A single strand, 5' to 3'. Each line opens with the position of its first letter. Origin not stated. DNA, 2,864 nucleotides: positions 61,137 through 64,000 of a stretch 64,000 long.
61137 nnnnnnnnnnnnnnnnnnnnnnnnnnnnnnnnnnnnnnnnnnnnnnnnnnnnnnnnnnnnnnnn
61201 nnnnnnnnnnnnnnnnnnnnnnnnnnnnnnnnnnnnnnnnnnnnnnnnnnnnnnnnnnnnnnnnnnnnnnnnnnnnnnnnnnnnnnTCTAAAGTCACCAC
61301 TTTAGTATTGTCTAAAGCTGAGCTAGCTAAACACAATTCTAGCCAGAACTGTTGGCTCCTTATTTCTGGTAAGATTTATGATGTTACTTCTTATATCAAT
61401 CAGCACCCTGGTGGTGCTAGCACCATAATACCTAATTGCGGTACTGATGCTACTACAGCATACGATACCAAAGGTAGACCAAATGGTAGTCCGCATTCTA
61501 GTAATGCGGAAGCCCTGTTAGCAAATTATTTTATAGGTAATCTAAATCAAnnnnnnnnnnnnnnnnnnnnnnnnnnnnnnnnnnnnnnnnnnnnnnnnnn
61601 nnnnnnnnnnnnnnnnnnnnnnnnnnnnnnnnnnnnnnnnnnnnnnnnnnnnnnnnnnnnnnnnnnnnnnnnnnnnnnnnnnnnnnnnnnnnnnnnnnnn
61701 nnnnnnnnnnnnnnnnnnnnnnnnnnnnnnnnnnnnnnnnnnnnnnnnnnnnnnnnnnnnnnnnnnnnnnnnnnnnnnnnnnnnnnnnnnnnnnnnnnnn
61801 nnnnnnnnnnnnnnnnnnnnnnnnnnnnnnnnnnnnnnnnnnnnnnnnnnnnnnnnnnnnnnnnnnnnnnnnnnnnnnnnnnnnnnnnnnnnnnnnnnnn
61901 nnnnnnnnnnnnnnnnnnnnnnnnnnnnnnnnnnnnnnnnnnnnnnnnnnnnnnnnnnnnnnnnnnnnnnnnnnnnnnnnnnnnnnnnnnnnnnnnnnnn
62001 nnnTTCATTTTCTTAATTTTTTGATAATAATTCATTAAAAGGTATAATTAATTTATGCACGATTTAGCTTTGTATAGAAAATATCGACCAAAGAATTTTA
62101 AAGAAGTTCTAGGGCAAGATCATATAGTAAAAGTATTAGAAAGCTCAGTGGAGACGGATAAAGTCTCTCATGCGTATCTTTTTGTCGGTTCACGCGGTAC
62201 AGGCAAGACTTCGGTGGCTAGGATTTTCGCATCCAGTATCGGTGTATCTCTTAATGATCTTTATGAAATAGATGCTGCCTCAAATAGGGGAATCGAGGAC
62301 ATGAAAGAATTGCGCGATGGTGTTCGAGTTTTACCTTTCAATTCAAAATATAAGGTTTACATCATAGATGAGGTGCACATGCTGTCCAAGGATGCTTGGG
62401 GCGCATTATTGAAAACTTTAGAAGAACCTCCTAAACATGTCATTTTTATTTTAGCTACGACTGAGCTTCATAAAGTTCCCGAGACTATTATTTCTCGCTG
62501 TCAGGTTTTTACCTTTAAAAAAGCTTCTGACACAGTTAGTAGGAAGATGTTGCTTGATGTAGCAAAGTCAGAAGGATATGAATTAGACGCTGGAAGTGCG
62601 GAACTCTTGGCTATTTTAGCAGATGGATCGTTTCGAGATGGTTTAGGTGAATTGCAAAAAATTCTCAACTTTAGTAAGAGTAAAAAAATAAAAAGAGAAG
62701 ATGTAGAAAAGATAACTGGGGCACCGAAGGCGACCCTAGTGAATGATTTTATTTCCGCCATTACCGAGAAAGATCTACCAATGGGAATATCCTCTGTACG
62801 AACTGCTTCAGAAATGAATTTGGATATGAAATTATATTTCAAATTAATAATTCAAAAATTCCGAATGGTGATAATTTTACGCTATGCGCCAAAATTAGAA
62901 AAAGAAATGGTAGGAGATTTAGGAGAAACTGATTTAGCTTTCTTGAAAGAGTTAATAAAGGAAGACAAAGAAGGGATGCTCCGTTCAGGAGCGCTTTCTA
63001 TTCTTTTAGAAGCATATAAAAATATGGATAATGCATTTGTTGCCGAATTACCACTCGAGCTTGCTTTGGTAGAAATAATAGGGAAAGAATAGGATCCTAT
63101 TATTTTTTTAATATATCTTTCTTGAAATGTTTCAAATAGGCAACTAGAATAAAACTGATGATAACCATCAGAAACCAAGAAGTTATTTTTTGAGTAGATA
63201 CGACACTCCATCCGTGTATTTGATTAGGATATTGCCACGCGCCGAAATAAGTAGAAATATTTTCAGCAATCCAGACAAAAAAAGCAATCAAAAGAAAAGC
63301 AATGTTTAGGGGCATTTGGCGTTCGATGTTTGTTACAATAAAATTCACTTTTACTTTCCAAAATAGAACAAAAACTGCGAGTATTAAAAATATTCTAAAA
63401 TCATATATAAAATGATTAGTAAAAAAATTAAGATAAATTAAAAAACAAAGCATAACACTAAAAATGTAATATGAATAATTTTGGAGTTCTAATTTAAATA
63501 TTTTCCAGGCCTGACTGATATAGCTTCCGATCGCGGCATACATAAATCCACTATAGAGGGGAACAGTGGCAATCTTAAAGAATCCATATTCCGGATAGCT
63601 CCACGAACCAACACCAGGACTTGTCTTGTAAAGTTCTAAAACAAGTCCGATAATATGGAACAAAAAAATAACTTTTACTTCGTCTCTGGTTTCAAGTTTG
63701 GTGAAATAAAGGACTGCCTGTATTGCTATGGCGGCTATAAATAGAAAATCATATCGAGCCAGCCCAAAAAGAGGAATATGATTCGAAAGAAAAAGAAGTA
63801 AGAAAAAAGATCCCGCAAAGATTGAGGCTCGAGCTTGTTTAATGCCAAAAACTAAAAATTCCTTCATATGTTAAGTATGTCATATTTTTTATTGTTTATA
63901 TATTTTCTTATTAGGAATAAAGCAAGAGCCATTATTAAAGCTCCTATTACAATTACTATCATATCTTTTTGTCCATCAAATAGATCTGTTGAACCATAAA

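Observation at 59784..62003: NOX-like flavocytochrome next to a secreted tandem cytochrome-b5 protein: a possible outward transmembrane electron-transfer pair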

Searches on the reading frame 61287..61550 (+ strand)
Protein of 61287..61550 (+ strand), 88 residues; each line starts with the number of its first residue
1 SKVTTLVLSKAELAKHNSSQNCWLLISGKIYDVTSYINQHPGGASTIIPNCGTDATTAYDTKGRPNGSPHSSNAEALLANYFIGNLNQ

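Call 42: find_related_loci(query=A3, collection=metagenome_contigs, flank=6000)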
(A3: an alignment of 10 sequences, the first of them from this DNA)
Query A3 (88 aa) in metagenome_contigs; peptide patterns used: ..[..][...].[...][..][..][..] (x = any residue, [..] = any of these).
479 stretches matched a pattern; 346 encode a relative of the query (tblastn E <= 1e-3); the best 80 are kept; 80 distinct loci.
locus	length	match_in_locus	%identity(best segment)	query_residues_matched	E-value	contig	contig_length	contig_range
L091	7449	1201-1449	83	6-88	1e-45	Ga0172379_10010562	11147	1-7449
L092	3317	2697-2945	73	6-88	3e-40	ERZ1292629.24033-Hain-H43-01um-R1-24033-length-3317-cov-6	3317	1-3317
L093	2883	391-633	73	7-88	6e-38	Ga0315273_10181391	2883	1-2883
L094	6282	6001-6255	65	4-88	1e-36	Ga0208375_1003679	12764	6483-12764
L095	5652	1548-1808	68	3-88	2e-36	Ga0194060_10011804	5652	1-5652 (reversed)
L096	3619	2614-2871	66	1-88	4e-36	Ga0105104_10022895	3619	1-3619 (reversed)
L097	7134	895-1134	69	8-88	6e-35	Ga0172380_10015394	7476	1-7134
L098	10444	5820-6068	67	5-88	9e-35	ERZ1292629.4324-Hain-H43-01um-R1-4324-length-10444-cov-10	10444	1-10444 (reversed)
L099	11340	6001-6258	66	1-88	3e-34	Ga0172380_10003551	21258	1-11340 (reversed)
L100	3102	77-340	61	1-88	2e-34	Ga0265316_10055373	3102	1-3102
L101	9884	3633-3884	64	3-88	5e-34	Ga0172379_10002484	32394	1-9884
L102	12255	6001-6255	68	4-88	2e-37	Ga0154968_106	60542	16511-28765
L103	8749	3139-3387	65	5-88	6e-34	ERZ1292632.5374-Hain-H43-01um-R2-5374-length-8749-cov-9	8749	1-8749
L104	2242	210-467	65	1-88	4e-34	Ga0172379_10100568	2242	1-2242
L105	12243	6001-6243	70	6-88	8e-34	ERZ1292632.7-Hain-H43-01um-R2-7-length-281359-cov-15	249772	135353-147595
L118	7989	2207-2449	59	8-88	2e-30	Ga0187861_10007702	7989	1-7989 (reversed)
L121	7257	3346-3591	55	6-88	8e-30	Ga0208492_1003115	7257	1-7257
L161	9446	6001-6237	56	8-87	1e-27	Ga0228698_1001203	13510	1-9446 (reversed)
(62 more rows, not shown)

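Call 93: search_protein_families(library=pfam, proteins=[L161:4822-7068:+, L118:1337-2014:+, L121:2950-4587:+], max_evalue=0.01)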
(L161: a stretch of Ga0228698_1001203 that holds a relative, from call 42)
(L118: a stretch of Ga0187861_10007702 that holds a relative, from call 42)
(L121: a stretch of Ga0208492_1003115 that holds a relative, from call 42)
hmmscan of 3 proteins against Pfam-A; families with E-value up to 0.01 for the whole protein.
L161:4822-7068:+ (749 aa): 6 families
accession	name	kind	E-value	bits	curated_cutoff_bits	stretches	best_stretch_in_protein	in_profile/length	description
PF00173.33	Cyt-b5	-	1.9e-87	287.7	23.7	4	539-615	1-73/74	Cytochrome b5-like Heme/Steroid binding domain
PF17957.7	Big_7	-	3.7e-14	53.6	24.1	1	289-354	1-68/70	Bacterial Ig domain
PF05887.16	Trypan_PARP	-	1.9e-09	38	100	2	475-541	57-117/134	Procyclic acidic repetitive protein (PARP)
PF22997.1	CHS4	-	5.7e-06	27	27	0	549-592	11-63/81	Chitin synthase 4-like domain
PF23477.1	zf_Tbcl_2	-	0.00043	20.4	27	0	576-590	6-20/37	Probable treble clef zinc finger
PF08207.18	EFP_N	-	0.00078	19.8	23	0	550-577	7-34/58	Elongation factor P (EF-P) KOW-like domain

L118:1337-2014:+ (226 aa): 1 family
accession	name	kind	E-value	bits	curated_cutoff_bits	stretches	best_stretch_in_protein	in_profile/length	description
PF01794.25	Ferric_reduct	-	2.3e-13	50.7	28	1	55-174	1-120/121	Ferric reductase like transmembrane component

L121:2950-4587:+ (546 aa): 2 families
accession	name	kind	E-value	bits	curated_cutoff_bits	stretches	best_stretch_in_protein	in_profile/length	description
PF00173.33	Cyt-b5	-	2.5e-61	204.1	23.7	3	383-456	4-73/74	Cytochrome b5-like Heme/Steroid binding domain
PF22997.1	CHS4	-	0.0043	17.8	27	0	389-414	10-35/81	Chitin synthase 4-like domain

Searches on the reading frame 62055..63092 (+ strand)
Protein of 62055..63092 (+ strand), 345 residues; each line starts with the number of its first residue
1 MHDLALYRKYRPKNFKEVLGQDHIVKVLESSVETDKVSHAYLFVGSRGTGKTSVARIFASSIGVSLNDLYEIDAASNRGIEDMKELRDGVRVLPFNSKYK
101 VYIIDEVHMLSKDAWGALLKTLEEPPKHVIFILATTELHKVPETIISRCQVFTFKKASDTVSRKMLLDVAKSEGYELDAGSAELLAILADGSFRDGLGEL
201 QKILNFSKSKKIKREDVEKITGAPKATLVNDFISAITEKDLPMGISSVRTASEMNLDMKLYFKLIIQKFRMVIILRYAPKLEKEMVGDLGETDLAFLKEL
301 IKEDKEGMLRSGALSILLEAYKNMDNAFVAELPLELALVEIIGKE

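Call 3: search_protein_families(library=pfam, proteins=[window:62055-63092:+], max_evalue=0.01)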
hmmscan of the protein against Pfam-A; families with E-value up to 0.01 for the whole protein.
window:62055-63092:+ (345 aa): 16 families
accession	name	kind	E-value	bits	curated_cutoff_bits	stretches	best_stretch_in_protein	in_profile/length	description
PF13177.12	DNA_pol3_delta2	-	5.5e-33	114.7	27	2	77-156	80-159/161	DNA polymerase III, delta subunit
PF00004.35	AAA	-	8.9e-14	52.5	21.2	1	42-154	2-128/131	ATPase family associated with various cellular activities (AAA)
PF05496.18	RuvB_N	-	7.3e-08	32.8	27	1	11-124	2-110/159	Holliday junction DNA helicase RuvB P-loop domain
PF13712.12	Glyco_tranf_2_5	-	9.9e-05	22.6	27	1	97-225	54-183/210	Glycosyltransferase like family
PF13479.12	AAA_24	-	0.00011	22.6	27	1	42-116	6-82/195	AAA domain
PF13401.12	AAA_22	-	0.00014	22.6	27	0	100-136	86-123/130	AAA domain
PF12775.13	AAA_7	-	0.00015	21.8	25.8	1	38-117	33-119/181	P-loop containing dynein motor region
PF07728.20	AAA_5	-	0.00018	21.9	22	1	42-125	3-93/139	AAA domain (dynein-related subfamily)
PF13173.12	AAA_14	-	0.00033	21.1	27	1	39-134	3-96/129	AAA domain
PF04851.21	ResIII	-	0.0011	19.3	22.5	0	96-124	123-152/164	Type III restriction enzyme, res subunit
PF13604.12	AAA_30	-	0.0015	18.8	27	0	93-132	84-122/191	AAA domain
PF22608.2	DNAX_ATPase_lid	-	0.002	18.3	27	1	166-197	6-37/49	DNA polymerase III clamp loader subunit, ATPase lid domain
PF06068.19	TIP49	-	0.002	17.8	23.8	0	27-64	38-76/347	TIP49 P-loop domain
PF12169.13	DNA_pol3_gamma3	-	0.0023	18.1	24.4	1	213-342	2-128/143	DNA polymerase III subunits gamma and tau domain III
PF13245.12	AAA_19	-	0.0086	16.7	25.1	0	99-132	91-123/134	AAA domain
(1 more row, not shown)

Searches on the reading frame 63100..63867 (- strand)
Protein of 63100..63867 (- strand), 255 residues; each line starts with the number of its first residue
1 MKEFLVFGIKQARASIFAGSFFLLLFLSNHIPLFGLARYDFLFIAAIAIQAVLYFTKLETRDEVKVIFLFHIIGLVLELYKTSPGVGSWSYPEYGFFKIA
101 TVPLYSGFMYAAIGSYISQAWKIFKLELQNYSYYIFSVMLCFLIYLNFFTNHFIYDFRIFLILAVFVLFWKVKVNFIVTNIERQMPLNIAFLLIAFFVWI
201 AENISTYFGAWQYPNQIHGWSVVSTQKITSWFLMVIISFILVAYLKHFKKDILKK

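Call 3: search_protein_families(library=pfam, proteins=[window:63100-63867:-], max_evalue=0.01)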
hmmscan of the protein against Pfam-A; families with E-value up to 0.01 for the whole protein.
window:63100-63867:- (255 aa): 1 family
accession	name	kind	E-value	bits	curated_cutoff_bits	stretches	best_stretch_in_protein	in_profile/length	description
PF05675.17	DUF817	-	8.6e-93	310.8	25.9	1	3-239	1-237/237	Protein of unknown function (DUF817)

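Call 4: search_protein_families(library=ncbifam, proteins=[window:63100-63867:-], max_evalue=0.01)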
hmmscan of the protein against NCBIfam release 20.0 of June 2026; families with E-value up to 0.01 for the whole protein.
window:63100-63867:- (255 aa): 0 families
